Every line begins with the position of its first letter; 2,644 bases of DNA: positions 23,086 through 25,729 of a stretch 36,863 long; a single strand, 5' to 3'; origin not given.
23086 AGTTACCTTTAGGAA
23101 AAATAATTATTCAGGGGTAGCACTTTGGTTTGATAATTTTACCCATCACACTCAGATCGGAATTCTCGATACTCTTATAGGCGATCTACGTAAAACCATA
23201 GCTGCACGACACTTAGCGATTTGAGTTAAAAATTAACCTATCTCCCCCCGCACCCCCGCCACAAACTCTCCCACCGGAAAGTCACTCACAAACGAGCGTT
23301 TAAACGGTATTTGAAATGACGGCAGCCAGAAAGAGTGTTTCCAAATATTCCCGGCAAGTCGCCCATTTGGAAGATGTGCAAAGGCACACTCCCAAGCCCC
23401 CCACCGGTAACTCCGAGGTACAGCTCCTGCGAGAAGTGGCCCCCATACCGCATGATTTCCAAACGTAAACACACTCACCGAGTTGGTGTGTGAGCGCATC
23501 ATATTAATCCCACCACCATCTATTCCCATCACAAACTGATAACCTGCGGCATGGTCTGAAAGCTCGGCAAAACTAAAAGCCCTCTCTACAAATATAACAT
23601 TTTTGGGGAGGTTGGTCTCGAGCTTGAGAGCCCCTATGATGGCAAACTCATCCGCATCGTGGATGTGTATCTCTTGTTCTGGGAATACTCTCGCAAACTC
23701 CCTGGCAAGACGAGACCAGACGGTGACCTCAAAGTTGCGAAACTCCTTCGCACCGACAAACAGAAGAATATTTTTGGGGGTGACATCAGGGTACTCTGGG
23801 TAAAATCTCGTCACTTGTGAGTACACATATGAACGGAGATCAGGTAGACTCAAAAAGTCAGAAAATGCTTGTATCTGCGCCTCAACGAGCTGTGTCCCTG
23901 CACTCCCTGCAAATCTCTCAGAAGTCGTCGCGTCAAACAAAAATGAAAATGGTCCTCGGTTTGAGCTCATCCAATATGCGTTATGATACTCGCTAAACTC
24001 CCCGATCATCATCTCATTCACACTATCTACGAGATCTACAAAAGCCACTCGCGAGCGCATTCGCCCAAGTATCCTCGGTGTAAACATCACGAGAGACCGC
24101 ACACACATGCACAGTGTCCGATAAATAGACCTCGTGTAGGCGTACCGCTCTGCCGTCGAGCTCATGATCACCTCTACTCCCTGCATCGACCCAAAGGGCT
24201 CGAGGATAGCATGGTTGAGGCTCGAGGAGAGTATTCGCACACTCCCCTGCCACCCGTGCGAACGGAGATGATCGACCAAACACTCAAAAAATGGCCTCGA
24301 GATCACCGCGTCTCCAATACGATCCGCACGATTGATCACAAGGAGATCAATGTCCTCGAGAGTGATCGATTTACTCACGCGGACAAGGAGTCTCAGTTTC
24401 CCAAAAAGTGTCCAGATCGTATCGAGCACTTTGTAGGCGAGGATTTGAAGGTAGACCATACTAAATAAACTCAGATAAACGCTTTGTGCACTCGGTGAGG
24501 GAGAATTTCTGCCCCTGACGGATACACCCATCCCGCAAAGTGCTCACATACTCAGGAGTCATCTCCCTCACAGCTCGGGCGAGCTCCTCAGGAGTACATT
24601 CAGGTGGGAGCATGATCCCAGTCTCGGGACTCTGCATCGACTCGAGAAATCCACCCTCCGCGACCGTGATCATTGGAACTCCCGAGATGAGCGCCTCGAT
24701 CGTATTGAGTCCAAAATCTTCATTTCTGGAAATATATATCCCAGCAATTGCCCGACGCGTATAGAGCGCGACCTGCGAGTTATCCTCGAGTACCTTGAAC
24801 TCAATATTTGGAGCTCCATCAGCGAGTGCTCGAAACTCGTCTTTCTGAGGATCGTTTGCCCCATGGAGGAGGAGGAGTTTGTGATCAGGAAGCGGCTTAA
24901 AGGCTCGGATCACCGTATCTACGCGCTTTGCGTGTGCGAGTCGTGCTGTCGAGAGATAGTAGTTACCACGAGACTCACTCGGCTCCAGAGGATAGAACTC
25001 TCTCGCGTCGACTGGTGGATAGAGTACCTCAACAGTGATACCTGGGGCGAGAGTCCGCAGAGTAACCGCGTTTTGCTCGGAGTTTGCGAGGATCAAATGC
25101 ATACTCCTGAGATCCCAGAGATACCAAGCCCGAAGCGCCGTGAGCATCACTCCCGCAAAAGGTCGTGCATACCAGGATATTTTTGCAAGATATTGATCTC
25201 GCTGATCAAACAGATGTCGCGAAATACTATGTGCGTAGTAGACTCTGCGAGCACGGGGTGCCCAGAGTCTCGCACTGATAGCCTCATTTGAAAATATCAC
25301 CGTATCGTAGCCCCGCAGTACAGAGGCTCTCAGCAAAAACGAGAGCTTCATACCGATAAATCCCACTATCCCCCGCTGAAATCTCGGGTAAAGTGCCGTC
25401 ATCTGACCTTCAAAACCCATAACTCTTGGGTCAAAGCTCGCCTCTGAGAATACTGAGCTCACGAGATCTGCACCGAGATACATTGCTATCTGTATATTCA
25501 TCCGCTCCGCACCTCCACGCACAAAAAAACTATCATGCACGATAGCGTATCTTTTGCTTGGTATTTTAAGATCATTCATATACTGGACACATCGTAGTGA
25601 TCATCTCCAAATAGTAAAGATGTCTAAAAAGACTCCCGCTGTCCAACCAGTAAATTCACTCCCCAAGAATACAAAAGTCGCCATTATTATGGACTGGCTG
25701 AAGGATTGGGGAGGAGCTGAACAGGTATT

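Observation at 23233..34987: Heptose-type surface glycan cluster in a lineage not expected to make LPS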

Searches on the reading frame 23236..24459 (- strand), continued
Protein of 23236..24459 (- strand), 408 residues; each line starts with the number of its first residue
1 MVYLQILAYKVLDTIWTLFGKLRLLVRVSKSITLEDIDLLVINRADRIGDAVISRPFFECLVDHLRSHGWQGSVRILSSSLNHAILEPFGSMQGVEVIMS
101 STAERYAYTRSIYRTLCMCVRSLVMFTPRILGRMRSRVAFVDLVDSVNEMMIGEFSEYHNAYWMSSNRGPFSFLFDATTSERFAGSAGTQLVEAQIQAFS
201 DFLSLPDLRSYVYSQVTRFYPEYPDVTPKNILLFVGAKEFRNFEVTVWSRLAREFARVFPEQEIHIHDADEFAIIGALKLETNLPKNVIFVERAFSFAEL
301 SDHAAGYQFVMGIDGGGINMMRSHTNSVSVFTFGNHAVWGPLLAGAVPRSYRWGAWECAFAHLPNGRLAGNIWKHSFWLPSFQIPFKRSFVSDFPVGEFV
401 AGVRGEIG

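Call 68: search_protein_representatives(alignment_id=A2)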
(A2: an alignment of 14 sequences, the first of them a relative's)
Query: 14 sequences, 409 profile positions. Proteins with E-value up to 0.001 (for the whole library): 130; up to 1e-10: 82; up to 1e-30: 29. The best 130 are listed.
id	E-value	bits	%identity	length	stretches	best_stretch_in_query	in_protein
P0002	1.0e-171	587.8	-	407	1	1-407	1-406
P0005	5.4e-156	536.0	-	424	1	2-406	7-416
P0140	6.0e-156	535.9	-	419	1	4-408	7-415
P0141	2.1e-142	491.3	-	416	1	2-406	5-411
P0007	2.6e-109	382.3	-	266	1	150-407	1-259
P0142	4.9e-89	315.5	-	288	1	95-368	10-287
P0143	2.5e-84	300.0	-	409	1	4-407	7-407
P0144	7.8e-79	281.9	-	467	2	224-406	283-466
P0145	3.8e-75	269.8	-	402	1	4-397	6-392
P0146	3.0e-74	266.8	-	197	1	214-408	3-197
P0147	1.3e-72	261.4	-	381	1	19-399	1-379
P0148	1.2e-67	245.1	-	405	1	4-379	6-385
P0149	6.0e-64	232.9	-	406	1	4-407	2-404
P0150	1.0e-63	232.1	-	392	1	11-375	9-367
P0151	8.6e-52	192.8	-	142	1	269-407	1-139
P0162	2.1e-36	142.1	-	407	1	8-404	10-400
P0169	2.1e-28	115.8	-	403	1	15-404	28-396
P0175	1.5e-23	99.9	-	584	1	4-347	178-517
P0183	6.2e-21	91.2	-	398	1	11-408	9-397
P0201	2.0e-14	69.7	-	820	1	38-406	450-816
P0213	3.6e-12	62.4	-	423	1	38-406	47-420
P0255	1.1e-04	37.7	-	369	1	40-356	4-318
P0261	3.4e-04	36.1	-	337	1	40-365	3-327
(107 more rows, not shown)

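Call 69: search_protein_families(library=pfam, max_evalue=0.01, proteins=[P0143, P0149, P0162, P0169, P0175, P0183, P0201, P0213, P0255, P0261])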
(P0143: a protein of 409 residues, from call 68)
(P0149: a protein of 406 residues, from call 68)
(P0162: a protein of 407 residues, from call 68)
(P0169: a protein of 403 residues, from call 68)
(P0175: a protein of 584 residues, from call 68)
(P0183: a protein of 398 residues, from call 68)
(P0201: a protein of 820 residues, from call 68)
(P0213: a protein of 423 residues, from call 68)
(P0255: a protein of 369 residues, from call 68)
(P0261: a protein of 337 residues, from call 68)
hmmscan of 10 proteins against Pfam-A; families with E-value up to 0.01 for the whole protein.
P0143 (409 aa): 0 families

P0149 (406 aa): 0 families

P0162 (407 aa): 0 families

P0169 (403 aa): 0 families

P0175 (584 aa): 6 families
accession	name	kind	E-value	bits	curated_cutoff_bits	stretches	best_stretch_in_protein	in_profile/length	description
PF13419.12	HAD_2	-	1.4e-14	55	23.8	1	17-141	65-177/178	Haloacid dehalogenase-like hydrolase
PF00702.32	Hydrolase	-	3.9e-12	47.4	26.4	1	16-136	86-191/191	haloacid dehalogenase-like hydrolase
PF13242.12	Hydrolase_like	-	6.1e-11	42.5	22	1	97-144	2-50/75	HAD-hyrolase-like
PF08645.17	PNK3P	-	1.3e-08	35.2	22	1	19-136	18-128/161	Polynucleotide kinase 3 phosphatase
PF13344.12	Hydrolase_6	-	0.0011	19.5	27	1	5-56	1-41/101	Haloacid dehalogenase-like hydrolase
PF12710.13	HAD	-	0.0086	17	27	0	27-129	82-185/189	haloacid dehalogenase-like hydrolase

P0183 (398 aa): 1 family
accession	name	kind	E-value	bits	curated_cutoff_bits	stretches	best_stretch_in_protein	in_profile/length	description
PF01075.23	Glyco_transf_9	-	1e-05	25.4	22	1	127-309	3-196/247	Glycosyltransferase family 9 (heptosyltransferase)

P0201 (820 aa): 2 families
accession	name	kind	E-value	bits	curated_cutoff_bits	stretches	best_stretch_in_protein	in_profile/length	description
PF01943.22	Polysacc_synt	-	4.8e-14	52.9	28.2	1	6-273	2-273/274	Polysaccharide biosynthesis protein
PF01554.23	MatE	-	0.001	19.2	24.9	1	276-370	63-160/161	MatE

P0213 (423 aa): 1 family
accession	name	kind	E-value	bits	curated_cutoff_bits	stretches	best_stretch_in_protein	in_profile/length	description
PF01075.23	Glyco_transf_9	-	0.00021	21.1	22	0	303-369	167-232/247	Glycosyltransferase family 9 (heptosyltransferase)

P0255 (369 aa): 1 family
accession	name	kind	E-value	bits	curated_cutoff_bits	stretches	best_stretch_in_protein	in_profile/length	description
PF01075.23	Glyco_transf_9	-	6.7e-10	39.1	22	1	93-304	2-221/247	Glycosyltransferase family 9 (heptosyltransferase)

P0261 (337 aa): 1 family
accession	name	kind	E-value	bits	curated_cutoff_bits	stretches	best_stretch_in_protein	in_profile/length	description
PF01075.23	Glyco_transf_9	-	9.3e-13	48.5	22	1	141-323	62-240/247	Glycosyltransferase family 9 (heptosyltransferase)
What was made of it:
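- On Glycosyltransferase family 9 (Pfam PF01075 / CAZy GT9): Remote family members do pass, P0183 at 25.4 bits and P0255/P0261 at 39-48 bits (call 69).
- Bridging sequences pass PF01075 (calls 68, 69).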

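Call 71: search_protein_families(library=ncbifam, max_evalue=0.001, proteins=[P0175, P0183])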
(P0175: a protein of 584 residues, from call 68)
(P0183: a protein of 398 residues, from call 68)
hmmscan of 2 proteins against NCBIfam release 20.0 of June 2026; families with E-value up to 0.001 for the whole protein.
P0175 (584 aa): 21 families
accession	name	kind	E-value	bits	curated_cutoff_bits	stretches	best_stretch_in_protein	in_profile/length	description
NF006506.0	PRK08942.1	equivalog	4.5e-41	140.4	178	1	2-150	3-155/182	D-glycero-beta-D-manno-heptose 1,7-bisphosphate 7-phosphatase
TIGR01656.1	Histidinol-ppas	subfamily_domain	8.1e-38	129.7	84.15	1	4-140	2-143/149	histidinol-phosphate phosphatase domain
TIGR00213.1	GmhB_yaeD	subfamily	3.4e-33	114.8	149.6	1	3-142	2-151/176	D-glycero-beta-D-manno-heptose 1,7-bisphosphate 7-phosphatase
TIGR01662.1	HAD-SF-IIIA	subfamily_domain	1.1e-29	103.3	44.6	1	3-142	1-138/141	HAD-IIIA family hydrolase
NF050049.1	HBPPhtaseGmhB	domain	9.5e-29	100.4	250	1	2-154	3-155/171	D-glycero-alpha-D-manno-heptose-1,7-bisphosphate 7-phosphatase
NF005264.0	PRK06769.1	equivalog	2.9e-25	89.1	217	1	2-143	4-137/175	HAD-IIIA family hydrolase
NF003937.0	PRK05446.1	equivalog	4.5e-24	85.1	443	1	2-153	3-159/355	bifunctional histidinol-phosphatase/imidazoleglycerol-phosphate dehydratase HisB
TIGR01261.1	hisB_Nterm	equivalog_domain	3.1e-23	82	140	1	4-149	3-153/161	histidinol-phosphatase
NF009695.0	PRK13222.1-2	equivalog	4.2e-11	42.7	225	1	29-141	94-192/226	phosphoglycolate phosphatase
TIGR02253.1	CTE7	subfamily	3.5e-08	33.5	169.75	1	29-149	94-201/221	TIGR02253 family HAD-type hydrolase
NF008087.0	PRK10826.1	equivalog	4.1e-08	33.1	191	1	26-148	89-197/222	hexitol phosphatase HxpB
NF009698.0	PRK13223.1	equivalog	1.7e-07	30.7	466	1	21-140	93-198/272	phosphoglycolate phosphatase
TIGR01449.2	PGP_bact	equivalog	4.6e-07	29.6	180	1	29-142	85-184/213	phosphoglycolate phosphatase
TIGR01668.1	YqeG_hyp_ppase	hypoth_equivalog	1.8e-06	27.6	89.1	1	24-143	38-136/170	YqeG family HAD IIIA-type phosphatase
TIGR02252.1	DREG-2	subfamily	2.9e-06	27.2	155.2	1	23-141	99-203/203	HAD hydrolase, REG-2-like, family IA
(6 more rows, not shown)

P0183 (398 aa): 3 families
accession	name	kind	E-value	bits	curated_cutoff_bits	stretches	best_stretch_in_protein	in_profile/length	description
TIGR02201.1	heptsyl_trn_III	equivalog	9.2e-13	47.9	170.2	1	37-336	1-301/344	putative lipopolysaccharide heptosyltransferase III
NF007742.0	PRK10422.1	equivalog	3.2e-10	39.4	467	1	33-333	3-300/352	lipopolysaccharide core heptosyltransferase RfaQ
TIGR02193.1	heptsyl_trn_I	equivalog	1.3e-09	37.7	185.3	1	110-312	55-271/320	lipopolysaccharide heptosyltransferase I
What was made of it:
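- A natural GmhB + g01-family fusion (P0175) and a Wzx + g01-family fusion (P0201) exist (calls 69, 71).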

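Call 72: list_cluster_members(proteins=[P0175, P0201, P0183, P0140, P0143, P0149, P0162, P0169])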
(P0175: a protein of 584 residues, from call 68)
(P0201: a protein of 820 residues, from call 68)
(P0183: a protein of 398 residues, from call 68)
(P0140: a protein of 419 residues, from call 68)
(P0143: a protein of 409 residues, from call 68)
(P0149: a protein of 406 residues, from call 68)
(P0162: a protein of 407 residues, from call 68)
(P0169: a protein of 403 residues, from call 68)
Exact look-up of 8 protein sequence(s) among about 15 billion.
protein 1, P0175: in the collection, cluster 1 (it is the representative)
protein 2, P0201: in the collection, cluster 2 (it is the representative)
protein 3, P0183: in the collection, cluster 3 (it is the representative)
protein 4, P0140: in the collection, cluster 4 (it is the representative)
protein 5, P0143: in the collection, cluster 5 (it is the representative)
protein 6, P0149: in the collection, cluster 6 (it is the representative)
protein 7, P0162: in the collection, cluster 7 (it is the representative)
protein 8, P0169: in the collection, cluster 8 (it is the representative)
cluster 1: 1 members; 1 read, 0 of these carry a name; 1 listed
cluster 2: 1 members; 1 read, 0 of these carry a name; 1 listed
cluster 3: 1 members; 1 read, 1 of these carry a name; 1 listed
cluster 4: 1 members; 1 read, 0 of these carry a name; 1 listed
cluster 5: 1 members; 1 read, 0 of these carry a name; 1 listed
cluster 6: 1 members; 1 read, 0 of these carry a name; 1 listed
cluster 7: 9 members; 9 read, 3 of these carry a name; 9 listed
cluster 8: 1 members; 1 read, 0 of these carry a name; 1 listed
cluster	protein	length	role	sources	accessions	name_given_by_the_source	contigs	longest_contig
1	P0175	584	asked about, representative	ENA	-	-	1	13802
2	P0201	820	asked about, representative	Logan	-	-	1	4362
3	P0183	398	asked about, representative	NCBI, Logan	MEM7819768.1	MAG: hypothetical protein QXD48_02985 [Candidatus Aenigmatarchaeota archaeon]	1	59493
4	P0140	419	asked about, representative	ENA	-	-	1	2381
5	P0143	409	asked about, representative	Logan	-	-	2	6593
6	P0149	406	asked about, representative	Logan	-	-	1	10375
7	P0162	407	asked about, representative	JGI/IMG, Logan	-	-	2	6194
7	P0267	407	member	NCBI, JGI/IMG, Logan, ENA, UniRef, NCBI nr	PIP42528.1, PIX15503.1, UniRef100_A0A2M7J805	hypothetical protein COZ71_10105 [Candidatus Desantisbacteria bacterium ... | Glycosyltransferase family 9 protein n=2 Tax=unclassified Candidatus Desantisiibacteriota ... | MAG: hypothetical protein COX18_00140 [Candidatus Desantisbacteria bacterium ...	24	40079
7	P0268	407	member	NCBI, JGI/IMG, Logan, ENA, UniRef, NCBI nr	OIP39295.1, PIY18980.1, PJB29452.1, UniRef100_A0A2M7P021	hypothetical protein AUJ95_05680 [Candidatus Desantisbacteria bacterium CG2_30_40_21] | Glycosyltransferase family 9 protein n=3 Tax=unclassified Candidatus Desantisiibacteriota ... | MAG: hypothetical protein AUJ95_05680 [Candidatus Desantisbacteria bacterium CG2_30_40_21]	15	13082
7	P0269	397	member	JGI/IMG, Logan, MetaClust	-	\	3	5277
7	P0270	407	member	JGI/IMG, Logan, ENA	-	-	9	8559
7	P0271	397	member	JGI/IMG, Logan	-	-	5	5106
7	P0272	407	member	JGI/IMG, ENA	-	-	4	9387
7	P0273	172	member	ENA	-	-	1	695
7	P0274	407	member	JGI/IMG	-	-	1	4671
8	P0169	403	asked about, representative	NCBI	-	-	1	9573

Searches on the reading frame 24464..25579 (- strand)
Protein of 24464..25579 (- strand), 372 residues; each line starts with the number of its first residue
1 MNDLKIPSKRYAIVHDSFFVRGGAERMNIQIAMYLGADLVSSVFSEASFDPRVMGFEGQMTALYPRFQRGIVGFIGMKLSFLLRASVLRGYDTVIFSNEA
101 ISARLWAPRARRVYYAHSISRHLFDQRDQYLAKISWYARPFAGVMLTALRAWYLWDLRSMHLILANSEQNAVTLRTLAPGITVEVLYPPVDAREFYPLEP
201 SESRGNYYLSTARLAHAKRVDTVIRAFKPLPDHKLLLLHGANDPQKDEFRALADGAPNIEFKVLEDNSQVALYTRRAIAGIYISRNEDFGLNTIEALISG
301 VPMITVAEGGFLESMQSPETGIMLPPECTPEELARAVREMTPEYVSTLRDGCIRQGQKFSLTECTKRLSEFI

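Call 9: search_protein_families(library=pfam, max_evalue=0.01, proteins=[window:24464-25579:-])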
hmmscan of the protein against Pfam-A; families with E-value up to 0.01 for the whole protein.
seq(372 aa): 3 families
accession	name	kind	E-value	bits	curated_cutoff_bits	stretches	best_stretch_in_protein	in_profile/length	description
PF00534.26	Glycos_transf_1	-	5.2e-17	62.3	26.4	1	203-356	13-169/172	Glycosyl transferases group 1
PF13692.12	Glyco_trans_1_4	-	7.3e-13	49.4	27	1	209-340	5-139/142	Glycosyl transferases group 1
PF20706.3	GT4-conflict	-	5.9e-08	32.5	26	1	181-318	172-323/385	Family 4 Glycosyltransferase in conflict systems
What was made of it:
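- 24461..25579 (-): g02: GT4 glycosyltransferase, conserved upstream partner of g01. PF00534 62 bits (call 9).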

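Call 10: search_protein_families(library=ncbifam, max_evalue=0.01, proteins=[window:24464-25579:-])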
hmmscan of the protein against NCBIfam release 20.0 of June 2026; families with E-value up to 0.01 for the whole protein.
seq(372 aa): 14 families
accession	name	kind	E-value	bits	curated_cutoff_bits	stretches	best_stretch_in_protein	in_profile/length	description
NF053787.1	GlcN_PG_synth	equivalog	2e-08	33.5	480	1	211-344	203-327/361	N-acetylglucosaminyl phosphatidylglycerol synthase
TIGR03999.1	thiol_BshA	equivalog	1.1e-07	31.1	273.7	1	172-329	158-325/375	N-acetyl-alpha-D-glucosaminyl L-malate synthase BshA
NF041876.1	EPS_EpsE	equivalog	2.2e-06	27.2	400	1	270-342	289-360/389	exopolysaccharide biosynthesis GT4 family glycosyltransferase EpsE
TIGR03449.1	mycothiol_MshA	equivalog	6.5e-06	25.3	462.5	1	174-369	190-397/406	D-inositol-3-phosphate glycosyltransferase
TIGR04047.1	MSMEG_0565_glyc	hypoth_equivalog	8.6e-06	25.1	259.85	1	263-344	264-342/373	MSMEG_0565 family glycosyltransferase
TIGR03088.1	stp2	hypoth_equivalog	5.8e-05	22.3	409.05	1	209-352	198-347/374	TIGR03088 family PEP-CTERM/XrtA system glycosyltransferase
NF038255.1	exopoly_VpsD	equivalog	5.9e-05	22.1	300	1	269-341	275-348/381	VpsD family glycosyltransferase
TIGR02470.1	sucr_synth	equivalog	0.00054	18.2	810.4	1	280-329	645-696/784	sucrose synthase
TIGR02472.1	sucr_P_syn_N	equivalog_domain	0.00069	18.5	576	1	280-340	342-403/439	sucrose-phosphate synthase, putative, glycosyltransferase domain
NF011726.0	PRK15179.1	equivalog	0.00083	17.8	733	1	276-339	591-655/694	Vi polysaccharide biosynthesis protein TviE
TIGR04157.1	glyco_rSAM_CFB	subfamily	0.00098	18.2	400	1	211-341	233-365/406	TIGR04157 family glycosyltransferase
TIGR02149.1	glgA_Coryne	subfamily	0.0017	17.6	302.4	1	178-339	175-351/391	glycogen synthase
TIGR02918.1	TIGR02918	equivalog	0.0018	17.1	574.6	1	200-345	313-462/500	accessory Sec system glycosyltransferase GtfA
NF050063.1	ProtGlycPglJ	equivalog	0.0073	15.5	500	0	161-324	146-314/363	N-acetylgalactosamine-N,N'-diacetylbacillosaminyl-diphospho-undecaprenol 4-alpha-N-acetylgalactosaminyltransferase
